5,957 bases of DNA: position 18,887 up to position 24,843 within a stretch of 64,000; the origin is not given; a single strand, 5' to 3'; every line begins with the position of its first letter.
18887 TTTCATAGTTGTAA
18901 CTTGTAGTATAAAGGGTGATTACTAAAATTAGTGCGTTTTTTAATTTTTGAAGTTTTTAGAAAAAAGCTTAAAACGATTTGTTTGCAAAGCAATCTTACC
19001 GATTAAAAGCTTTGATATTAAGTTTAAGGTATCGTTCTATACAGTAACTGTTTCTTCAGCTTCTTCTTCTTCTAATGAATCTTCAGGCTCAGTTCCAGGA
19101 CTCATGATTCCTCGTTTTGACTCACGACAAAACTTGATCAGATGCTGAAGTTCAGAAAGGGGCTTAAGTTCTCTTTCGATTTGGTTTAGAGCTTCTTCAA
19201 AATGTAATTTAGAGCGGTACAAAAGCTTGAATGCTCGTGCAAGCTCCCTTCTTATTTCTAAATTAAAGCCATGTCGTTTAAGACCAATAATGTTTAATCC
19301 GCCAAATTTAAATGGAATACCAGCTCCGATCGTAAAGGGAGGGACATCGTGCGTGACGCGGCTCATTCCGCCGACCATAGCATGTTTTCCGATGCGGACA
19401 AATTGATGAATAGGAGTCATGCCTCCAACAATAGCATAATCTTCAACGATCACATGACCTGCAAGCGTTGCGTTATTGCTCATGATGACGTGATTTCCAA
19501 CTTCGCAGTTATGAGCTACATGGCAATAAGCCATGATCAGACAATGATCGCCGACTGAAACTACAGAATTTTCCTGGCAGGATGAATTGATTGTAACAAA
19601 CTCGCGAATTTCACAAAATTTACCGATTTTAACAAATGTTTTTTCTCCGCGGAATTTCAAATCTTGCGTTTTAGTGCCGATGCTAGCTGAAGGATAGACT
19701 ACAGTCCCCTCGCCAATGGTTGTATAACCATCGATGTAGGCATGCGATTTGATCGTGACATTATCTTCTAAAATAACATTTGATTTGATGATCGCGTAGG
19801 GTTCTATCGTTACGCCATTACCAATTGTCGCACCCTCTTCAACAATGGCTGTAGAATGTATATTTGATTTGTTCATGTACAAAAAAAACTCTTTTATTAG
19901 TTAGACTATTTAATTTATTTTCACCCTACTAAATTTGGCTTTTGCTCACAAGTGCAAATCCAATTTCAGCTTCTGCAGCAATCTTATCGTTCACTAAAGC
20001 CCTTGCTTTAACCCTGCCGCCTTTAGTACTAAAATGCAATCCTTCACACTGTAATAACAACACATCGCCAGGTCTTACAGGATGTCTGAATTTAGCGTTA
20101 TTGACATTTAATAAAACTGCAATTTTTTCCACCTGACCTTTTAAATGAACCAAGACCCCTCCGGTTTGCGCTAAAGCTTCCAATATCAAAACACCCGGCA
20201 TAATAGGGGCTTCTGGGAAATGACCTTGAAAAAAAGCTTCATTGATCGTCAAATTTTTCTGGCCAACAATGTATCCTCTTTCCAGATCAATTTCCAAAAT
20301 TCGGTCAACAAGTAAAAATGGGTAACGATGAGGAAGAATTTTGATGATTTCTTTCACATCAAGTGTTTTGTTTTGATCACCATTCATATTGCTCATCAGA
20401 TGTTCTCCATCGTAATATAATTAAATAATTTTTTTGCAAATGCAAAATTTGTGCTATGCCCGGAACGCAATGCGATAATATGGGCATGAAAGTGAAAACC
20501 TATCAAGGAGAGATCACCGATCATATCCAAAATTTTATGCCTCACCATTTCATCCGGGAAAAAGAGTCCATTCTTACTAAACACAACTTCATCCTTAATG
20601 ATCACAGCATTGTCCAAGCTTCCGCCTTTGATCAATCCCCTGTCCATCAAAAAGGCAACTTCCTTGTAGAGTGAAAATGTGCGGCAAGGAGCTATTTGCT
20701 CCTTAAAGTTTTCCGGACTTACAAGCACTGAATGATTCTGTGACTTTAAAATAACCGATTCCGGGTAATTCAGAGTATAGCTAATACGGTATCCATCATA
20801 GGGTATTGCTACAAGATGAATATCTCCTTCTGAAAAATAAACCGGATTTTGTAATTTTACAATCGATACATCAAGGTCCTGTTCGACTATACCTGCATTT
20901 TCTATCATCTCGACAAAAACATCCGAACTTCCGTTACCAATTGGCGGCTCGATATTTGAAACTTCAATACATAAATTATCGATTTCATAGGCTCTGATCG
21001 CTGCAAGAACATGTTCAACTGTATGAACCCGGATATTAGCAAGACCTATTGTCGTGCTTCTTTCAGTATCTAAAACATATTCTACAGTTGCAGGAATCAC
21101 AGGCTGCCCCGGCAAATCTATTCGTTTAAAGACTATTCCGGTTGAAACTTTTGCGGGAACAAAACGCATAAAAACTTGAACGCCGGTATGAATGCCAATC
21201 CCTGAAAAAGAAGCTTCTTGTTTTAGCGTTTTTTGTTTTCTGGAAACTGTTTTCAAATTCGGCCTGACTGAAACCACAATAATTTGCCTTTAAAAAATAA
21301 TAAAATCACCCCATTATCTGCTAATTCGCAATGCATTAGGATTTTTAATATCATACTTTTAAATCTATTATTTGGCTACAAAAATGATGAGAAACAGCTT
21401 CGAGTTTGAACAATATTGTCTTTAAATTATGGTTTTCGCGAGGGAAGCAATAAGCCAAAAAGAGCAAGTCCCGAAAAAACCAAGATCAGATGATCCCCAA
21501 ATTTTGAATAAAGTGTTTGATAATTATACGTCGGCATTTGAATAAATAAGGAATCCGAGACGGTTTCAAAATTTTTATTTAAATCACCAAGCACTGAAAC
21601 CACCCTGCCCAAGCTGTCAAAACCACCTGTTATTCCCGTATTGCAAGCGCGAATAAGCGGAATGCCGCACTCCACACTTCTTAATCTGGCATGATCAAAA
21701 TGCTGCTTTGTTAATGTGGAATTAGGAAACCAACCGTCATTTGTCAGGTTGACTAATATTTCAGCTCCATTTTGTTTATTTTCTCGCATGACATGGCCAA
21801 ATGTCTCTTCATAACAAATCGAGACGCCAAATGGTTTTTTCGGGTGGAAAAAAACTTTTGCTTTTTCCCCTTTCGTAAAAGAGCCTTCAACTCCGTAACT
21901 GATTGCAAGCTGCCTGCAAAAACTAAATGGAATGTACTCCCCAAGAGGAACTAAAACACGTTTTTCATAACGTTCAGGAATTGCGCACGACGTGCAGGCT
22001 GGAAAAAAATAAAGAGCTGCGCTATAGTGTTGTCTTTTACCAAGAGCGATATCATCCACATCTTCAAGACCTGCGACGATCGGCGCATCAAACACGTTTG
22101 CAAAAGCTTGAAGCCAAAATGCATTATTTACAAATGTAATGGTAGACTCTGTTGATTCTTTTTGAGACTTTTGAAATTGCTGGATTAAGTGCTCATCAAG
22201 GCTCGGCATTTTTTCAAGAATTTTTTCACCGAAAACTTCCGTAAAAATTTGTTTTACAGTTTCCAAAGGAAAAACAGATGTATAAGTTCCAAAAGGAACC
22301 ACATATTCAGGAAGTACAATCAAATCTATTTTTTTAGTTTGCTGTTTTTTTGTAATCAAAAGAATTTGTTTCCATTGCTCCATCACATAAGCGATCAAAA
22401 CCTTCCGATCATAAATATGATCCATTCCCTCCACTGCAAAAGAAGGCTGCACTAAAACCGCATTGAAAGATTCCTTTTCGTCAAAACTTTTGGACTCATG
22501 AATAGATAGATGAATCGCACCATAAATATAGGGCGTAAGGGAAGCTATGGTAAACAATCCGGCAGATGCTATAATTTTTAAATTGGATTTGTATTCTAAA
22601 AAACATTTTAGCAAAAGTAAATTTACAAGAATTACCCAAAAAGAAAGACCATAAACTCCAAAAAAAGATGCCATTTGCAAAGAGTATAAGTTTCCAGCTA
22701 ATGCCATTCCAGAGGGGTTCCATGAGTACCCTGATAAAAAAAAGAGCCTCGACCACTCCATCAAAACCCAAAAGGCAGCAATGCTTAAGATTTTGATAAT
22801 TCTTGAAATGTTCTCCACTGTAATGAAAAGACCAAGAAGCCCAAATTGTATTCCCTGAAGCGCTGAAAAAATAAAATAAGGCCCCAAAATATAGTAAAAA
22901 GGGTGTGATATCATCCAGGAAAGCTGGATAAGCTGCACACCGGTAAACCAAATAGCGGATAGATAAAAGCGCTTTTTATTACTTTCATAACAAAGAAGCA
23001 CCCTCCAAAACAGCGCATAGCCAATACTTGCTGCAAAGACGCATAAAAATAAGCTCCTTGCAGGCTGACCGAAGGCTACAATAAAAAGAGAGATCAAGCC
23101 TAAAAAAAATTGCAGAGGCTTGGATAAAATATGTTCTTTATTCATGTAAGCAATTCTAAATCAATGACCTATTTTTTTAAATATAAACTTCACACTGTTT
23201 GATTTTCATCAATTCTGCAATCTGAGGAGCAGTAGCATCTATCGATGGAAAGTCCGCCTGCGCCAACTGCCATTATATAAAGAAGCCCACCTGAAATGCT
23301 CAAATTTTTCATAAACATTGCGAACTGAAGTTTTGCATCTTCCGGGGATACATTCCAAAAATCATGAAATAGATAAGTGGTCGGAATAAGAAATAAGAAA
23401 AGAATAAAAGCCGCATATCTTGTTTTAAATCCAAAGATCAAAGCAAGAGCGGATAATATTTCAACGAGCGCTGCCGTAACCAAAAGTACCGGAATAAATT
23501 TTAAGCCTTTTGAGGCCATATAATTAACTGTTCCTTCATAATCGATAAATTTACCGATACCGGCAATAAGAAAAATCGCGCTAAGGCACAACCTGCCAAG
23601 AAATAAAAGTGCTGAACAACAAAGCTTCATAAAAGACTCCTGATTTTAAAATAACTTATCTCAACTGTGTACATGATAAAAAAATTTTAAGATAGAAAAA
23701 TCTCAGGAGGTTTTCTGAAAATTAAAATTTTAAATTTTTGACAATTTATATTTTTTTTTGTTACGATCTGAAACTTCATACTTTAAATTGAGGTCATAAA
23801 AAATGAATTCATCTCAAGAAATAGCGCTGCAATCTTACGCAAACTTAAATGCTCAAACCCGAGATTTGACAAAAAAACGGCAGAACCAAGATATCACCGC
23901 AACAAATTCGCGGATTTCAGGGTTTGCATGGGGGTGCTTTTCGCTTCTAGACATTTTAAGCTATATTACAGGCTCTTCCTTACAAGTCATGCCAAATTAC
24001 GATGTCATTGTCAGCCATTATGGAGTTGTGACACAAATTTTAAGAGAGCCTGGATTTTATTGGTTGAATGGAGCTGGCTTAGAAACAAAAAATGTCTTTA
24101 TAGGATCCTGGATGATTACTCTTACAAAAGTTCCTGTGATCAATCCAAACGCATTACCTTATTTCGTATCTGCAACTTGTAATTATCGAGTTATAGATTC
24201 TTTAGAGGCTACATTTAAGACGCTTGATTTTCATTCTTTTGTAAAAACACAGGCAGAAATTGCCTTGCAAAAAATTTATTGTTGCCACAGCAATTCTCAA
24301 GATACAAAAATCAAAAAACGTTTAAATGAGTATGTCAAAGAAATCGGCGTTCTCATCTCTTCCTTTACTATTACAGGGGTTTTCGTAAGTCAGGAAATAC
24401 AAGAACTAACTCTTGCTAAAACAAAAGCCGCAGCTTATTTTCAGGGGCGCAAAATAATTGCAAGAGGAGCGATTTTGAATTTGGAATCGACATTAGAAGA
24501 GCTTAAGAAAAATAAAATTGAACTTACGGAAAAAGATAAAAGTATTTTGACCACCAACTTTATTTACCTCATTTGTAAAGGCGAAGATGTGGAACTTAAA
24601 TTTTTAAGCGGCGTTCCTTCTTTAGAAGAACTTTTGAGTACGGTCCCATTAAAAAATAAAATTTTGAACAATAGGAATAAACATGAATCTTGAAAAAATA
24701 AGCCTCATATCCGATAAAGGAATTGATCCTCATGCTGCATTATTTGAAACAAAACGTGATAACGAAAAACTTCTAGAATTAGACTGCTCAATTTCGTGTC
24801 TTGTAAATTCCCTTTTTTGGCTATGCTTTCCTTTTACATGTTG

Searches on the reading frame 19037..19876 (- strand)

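Call 89: search_protein_families(library=pfam, proteins=[window:19037-19876:-])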
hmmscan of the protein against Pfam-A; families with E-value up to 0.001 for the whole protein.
window:19037-19876:- (279 aa): 5 families
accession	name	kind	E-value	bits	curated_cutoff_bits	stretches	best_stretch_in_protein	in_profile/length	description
PF13720.11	Acetyltransf_11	-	7.2e-26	90.8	24.5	1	177-258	1-82/82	Udp N-acetylglucosamine O-acyltransferase; Domain 2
PF00132.30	Hexapep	-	1.3e-25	88.4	27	2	107-140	3-36/36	Bacterial transferase hexapeptide (six repeats)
PF25084.1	LbH_EIF2B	-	1.8e-08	34.8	54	0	82-172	10-97/105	EIF2B subunit epsilon LbH domain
PF25087.1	GMPPB_C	-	1.7e-05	24.9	39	0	100-153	40-92/110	GMPPB C-terminal domain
PF24894.1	Hexapep_GlmU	-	0.00018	22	23.3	0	16-71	35-88/104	GlmU-like, C-terminal hexapeptide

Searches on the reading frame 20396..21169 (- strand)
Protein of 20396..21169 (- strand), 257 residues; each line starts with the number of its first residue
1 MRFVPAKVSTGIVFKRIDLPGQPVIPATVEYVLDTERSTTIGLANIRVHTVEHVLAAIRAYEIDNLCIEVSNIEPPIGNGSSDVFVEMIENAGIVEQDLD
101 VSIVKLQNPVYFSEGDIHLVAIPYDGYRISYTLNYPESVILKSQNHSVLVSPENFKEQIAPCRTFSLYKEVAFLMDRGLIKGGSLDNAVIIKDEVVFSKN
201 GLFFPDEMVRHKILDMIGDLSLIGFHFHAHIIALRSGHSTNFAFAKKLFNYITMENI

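Call 89: search_protein_families(library=pfam, proteins=[window:20396-21169:-])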
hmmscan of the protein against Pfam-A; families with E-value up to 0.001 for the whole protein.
window:20396-21169:- (257 aa): 1 family
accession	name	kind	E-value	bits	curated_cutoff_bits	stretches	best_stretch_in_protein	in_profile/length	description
PF03331.19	LpxC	-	9.3e-86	288.1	27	1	1-249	23-267/268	UDP-3-O-acyl N-acetylglycosamine deacetylase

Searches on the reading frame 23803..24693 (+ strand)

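Call 89: search_protein_families(library=pfam, proteins=[window:23803-24693:+])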
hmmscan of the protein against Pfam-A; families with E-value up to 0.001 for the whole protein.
window:23803-24693:+ (296 aa): 1 family
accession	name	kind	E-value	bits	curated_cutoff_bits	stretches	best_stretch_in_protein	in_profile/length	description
PF01145.31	Band_7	-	1.9e-05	25.2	23.6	1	62-210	3-162/176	SPFH domain / Band 7 family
